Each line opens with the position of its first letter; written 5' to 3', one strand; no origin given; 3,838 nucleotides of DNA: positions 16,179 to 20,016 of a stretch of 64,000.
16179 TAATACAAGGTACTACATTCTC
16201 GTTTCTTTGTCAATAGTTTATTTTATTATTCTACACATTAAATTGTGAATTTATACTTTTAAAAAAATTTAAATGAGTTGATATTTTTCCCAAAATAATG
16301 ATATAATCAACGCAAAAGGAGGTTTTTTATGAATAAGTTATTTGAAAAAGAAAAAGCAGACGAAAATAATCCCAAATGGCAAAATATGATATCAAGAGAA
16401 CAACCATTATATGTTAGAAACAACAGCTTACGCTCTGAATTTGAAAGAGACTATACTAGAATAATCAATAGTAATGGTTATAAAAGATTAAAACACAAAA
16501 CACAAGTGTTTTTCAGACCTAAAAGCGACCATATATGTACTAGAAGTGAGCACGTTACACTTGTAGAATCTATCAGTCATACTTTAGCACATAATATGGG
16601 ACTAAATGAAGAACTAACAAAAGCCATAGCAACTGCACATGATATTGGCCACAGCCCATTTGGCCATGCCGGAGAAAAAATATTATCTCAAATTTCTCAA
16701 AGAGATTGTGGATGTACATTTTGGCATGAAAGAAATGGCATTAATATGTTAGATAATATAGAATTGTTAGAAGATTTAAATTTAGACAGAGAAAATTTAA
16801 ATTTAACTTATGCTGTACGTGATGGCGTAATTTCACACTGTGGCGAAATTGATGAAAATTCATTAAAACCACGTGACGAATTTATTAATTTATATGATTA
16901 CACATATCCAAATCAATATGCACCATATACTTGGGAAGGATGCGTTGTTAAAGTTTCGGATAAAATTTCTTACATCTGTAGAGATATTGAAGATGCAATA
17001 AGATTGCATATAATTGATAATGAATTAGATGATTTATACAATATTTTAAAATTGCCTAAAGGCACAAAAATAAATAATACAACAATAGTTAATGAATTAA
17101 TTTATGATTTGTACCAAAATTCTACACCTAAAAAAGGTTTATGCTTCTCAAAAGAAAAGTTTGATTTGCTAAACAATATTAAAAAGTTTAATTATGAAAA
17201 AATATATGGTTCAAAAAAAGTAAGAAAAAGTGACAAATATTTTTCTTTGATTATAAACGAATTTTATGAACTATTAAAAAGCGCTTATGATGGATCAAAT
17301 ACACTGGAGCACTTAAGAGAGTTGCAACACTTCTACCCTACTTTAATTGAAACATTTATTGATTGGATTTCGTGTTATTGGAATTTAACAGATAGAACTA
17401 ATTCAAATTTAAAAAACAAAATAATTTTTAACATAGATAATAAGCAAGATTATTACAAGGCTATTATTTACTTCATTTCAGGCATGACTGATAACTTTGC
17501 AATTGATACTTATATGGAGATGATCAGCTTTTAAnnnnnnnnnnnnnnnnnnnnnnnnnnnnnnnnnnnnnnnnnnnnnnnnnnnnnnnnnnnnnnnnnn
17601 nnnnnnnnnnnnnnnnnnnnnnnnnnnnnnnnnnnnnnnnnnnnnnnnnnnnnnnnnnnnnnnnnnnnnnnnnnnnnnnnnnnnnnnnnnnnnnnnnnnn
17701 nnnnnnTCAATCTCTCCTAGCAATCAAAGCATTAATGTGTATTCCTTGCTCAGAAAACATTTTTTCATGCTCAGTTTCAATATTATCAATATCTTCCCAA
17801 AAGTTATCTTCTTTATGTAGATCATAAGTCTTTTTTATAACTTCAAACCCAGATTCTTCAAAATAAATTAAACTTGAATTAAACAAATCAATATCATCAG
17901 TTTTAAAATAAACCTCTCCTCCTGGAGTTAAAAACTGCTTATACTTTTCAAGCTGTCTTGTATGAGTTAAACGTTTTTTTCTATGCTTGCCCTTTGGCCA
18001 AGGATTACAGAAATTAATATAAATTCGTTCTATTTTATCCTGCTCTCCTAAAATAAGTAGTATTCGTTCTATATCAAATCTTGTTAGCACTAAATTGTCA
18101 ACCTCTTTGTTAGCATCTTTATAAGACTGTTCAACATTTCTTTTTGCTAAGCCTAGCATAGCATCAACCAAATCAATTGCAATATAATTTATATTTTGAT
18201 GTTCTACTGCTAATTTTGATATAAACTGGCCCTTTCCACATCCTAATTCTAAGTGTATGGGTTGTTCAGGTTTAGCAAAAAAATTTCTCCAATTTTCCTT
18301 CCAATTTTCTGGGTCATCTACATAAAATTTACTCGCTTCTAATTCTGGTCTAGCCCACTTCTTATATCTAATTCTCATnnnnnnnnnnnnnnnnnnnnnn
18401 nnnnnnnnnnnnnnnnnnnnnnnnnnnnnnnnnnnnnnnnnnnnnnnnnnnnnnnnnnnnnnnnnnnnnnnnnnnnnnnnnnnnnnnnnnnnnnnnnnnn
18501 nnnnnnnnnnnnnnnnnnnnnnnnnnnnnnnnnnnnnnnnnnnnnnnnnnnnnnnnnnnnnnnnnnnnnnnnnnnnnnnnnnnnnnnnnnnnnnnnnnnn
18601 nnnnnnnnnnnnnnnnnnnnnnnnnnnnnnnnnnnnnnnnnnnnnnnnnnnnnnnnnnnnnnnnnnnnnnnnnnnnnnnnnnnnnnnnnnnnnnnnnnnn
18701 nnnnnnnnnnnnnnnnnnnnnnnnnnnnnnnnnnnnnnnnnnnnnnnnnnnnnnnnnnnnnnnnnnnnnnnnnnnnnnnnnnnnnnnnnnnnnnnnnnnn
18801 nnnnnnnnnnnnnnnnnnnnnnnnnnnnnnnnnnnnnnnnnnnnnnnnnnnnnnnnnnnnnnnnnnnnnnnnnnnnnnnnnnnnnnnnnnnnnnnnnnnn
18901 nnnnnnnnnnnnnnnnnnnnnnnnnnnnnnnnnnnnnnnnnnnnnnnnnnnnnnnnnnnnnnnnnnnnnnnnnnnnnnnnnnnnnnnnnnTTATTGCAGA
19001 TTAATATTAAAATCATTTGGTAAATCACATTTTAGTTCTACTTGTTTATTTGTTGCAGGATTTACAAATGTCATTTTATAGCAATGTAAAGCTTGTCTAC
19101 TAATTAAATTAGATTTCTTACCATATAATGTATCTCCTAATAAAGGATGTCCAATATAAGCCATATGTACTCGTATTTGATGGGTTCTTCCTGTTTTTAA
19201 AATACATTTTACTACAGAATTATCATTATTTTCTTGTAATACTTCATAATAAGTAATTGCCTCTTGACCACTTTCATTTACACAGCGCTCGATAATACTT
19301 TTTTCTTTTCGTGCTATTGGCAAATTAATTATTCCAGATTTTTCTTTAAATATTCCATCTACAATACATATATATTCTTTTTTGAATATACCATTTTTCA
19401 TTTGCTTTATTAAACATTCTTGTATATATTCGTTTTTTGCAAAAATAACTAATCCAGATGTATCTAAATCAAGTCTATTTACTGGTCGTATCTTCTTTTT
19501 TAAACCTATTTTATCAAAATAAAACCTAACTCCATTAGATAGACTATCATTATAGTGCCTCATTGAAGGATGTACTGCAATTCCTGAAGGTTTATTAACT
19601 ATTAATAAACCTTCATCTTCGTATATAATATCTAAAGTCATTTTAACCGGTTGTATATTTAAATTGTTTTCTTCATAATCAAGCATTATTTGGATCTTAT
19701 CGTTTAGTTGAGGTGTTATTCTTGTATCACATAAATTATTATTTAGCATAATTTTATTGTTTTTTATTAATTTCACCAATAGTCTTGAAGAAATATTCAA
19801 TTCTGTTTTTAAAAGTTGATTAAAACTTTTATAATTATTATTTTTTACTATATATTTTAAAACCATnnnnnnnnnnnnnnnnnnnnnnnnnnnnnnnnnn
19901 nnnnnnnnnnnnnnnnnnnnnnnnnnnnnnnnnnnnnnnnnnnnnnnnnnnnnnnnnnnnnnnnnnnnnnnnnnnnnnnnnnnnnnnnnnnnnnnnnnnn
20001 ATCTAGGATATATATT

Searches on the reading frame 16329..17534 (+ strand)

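Call 28: search_protein_families(library=pfam, proteins=[window:16329-17534:+])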
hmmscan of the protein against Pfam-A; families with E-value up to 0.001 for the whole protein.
window:16329-17534:+ (401 aa): 2 families
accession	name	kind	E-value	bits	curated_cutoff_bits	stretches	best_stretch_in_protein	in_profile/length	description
PF01966.28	HD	-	1.5e-11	45.1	22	1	72-214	1-114/116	HD domain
PF13286.11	HD_assoc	-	1e-06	29.6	22.2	0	357-396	50-90/91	Phosphohydrolase-associated domain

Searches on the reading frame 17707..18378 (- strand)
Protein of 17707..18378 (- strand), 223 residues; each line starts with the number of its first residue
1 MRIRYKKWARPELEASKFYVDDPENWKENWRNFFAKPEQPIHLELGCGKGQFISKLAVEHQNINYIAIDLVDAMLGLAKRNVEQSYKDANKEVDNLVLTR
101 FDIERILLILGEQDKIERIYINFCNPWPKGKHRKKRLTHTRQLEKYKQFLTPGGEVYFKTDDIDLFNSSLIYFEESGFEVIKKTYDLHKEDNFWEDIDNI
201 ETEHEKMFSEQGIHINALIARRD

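Call 28: search_protein_families(library=pfam, proteins=[window:17707-18378:-])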
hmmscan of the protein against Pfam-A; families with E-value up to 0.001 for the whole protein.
window:17707-18378:- (223 aa): 7 families
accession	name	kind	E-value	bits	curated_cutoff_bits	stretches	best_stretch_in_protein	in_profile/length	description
PF02390.23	Methyltransf_4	-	1.6e-32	112.7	24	1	39-213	2-168/173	Putative methyltransferase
PF13649.12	Methyltransf_25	-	1.3e-06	29.5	27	1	43-87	2-46/97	Methyltransferase domain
PF13847.12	Methyltransf_31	-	1.6e-06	28.3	27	1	43-122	8-81/145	Methyltransferase domain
PF08242.18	Methyltransf_12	-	2.1e-06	28.8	30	1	43-99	1-57/98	Methyltransferase domain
PF13489.12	Methyltransf_23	-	1.5e-05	25.2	27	1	31-165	14-123/164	Methyltransferase domain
PF08241.18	Methyltransf_11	-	6e-05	24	21.2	1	43-85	1-41/95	Methyltransferase domain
PF24675.1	NpmA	-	7.4e-05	22.6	60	1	38-127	23-106/214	16S rRNA (adenine(1408)-N(1))-methyltransferase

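Call 96: find_encoding_contigs(protein=window:17707-18378:-, flank=2000, max_places=10)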
Protein window:17707-18378:- (223 aa): 10 contigs read that carry it; 5 places shown.
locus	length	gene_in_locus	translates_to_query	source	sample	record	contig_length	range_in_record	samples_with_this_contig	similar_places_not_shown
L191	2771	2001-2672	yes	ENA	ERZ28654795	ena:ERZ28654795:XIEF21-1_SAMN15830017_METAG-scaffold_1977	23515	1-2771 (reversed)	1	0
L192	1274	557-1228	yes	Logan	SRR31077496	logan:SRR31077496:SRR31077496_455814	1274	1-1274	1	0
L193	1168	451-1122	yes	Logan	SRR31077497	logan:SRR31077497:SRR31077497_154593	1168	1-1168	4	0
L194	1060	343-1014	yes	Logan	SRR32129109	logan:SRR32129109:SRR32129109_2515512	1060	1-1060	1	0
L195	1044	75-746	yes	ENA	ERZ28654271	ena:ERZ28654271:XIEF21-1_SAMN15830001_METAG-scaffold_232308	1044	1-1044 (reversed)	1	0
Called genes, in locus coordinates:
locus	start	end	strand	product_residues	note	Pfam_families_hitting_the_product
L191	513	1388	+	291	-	PF00849:PseudoU_synth_2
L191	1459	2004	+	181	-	PF18907:DUF5662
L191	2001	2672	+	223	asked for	PF13489:Methyltransf_23 (faint), PF02390:Methyltransf_4, PF13847:Methyltransf_31 (weak), PF08242:Methyltransf_12 (weak), PF13649:Methyltransf_25 (weak)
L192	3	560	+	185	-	?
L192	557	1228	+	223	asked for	PF13489:Methyltransf_23 (faint), PF02390:Methyltransf_4, PF13847:Methyltransf_31 (weak), PF08242:Methyltransf_12 (weak), PF13649:Methyltransf_25 (weak)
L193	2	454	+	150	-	?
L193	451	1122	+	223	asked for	PF13489:Methyltransf_23 (faint), PF02390:Methyltransf_4, PF13847:Methyltransf_31 (weak), PF08242:Methyltransf_12 (weak), PF13649:Methyltransf_25 (weak)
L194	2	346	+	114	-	?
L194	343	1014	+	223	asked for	PF13489:Methyltransf_23 (faint), PF02390:Methyltransf_4, PF13847:Methyltransf_31 (weak), PF08242:Methyltransf_12 (weak), PF13649:Methyltransf_25 (weak)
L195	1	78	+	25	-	?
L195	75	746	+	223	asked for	PF13489:Methyltransf_23 (faint), PF02390:Methyltransf_4, PF13847:Methyltransf_31 (weak), PF08242:Methyltransf_12 (weak), PF13649:Methyltransf_25 (weak)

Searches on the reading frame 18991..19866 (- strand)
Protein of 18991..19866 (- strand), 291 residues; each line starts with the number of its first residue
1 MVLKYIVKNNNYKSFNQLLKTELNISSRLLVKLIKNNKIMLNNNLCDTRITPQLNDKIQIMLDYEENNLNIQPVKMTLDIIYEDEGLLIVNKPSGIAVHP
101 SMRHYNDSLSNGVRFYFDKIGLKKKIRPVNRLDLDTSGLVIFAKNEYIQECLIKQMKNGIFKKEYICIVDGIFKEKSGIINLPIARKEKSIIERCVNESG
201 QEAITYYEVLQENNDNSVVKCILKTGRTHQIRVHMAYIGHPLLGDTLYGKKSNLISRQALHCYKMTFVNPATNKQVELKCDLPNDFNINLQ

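Call 28: search_protein_families(library=pfam, proteins=[window:18991-19866:-])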
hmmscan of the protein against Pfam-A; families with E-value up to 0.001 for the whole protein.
window:18991-19866:- (291 aa): 1 family
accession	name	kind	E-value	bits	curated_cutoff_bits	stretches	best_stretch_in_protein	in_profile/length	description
PF00849.27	PseudoU_synth_2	-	1.3e-34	120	26.8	1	87-236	2-151/152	RNA pseudouridylate synthase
